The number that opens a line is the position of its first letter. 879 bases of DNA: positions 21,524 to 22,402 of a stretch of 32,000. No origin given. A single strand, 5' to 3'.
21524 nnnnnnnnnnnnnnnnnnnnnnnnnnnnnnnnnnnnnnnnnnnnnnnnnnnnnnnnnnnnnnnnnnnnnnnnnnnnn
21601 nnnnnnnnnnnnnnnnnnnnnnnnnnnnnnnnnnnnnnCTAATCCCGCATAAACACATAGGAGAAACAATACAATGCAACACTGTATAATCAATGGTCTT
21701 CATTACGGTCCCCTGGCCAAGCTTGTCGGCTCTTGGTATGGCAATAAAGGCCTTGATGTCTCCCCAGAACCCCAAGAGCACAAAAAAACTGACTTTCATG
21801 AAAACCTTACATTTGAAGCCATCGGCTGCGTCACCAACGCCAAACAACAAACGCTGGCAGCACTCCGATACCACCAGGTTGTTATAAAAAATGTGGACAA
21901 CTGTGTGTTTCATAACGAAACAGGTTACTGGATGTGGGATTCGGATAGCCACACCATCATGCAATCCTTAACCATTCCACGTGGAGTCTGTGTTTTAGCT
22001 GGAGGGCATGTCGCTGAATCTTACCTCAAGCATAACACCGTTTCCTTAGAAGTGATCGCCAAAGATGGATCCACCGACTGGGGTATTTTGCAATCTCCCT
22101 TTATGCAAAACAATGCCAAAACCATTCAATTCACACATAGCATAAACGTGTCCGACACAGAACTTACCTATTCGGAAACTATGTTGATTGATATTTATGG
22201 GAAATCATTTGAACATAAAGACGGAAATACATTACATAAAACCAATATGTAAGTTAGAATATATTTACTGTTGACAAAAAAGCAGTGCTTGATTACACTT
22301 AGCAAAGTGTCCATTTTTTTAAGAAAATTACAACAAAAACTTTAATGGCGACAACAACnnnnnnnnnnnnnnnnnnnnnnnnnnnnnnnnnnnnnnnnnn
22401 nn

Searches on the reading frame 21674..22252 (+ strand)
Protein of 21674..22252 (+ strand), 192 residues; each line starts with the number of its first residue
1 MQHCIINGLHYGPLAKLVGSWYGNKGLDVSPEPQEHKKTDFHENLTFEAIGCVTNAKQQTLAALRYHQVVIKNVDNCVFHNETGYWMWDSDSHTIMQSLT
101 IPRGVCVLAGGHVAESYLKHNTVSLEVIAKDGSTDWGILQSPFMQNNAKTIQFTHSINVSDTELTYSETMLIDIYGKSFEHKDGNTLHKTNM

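Call 13: search_protein_families(library=pfam, proteins=[window:21674-22252:+], max_evalue=0.001)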
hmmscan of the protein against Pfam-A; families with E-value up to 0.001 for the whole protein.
window:21674-22252:+ (192 aa): 1 family
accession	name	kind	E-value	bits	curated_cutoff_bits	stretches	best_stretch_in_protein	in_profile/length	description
PF08768.17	THAP4_heme-bd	-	1.7e-21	77.4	25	1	11-189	2-151/151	THAP4-like, heme-binding beta-barrel domain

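Call 17: find_encoding_contigs(protein=window:21674-22249:+, flank=10000, max_places=8)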
Protein window:21674-22249:+ (192 aa): 21 contigs read that carry it; 8 places shown.
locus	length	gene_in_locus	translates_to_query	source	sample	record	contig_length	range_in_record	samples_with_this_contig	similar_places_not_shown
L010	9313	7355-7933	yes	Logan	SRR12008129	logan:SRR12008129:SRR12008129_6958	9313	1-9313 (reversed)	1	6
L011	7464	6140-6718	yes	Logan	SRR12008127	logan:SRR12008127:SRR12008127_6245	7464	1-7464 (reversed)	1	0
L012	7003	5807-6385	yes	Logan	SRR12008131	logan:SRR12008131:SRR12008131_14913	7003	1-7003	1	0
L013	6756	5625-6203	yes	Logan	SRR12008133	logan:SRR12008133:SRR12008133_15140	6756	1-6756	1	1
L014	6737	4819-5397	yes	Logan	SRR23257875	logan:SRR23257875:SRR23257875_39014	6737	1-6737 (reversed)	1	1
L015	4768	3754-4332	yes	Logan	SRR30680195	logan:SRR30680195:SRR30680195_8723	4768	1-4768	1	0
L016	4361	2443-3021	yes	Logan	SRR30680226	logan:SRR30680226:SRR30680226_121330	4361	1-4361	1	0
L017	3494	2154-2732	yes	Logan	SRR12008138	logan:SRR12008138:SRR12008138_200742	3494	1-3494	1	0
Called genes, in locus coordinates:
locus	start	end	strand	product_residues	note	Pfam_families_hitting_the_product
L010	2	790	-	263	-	?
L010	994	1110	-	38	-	-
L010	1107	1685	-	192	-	-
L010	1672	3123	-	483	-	PF11104:PilM_2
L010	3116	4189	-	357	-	-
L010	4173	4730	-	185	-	PF07963:N_methyl (weak), PF11612:T2SSJ (weak)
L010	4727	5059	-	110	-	PF07963:N_methyl (weak)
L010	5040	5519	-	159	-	-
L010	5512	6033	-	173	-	PF07963:N_methyl, PF08334:T2SSG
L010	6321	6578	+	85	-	PF03083:MtN3_slv (weak)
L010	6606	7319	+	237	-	PF00117:GATase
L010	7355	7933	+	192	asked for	PF08768:THAP4_heme-bd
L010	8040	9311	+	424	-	?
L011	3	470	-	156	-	?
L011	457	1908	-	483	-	PF11104:PilM_2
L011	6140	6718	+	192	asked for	PF08768:THAP4_heme-bd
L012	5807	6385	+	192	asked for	PF08768:THAP4_heme-bd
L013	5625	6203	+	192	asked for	PF08768:THAP4_heme-bd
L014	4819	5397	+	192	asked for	PF08768:THAP4_heme-bd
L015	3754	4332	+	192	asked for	PF08768:THAP4_heme-bd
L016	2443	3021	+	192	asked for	PF08768:THAP4_heme-bd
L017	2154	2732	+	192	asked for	PF08768:THAP4_heme-bd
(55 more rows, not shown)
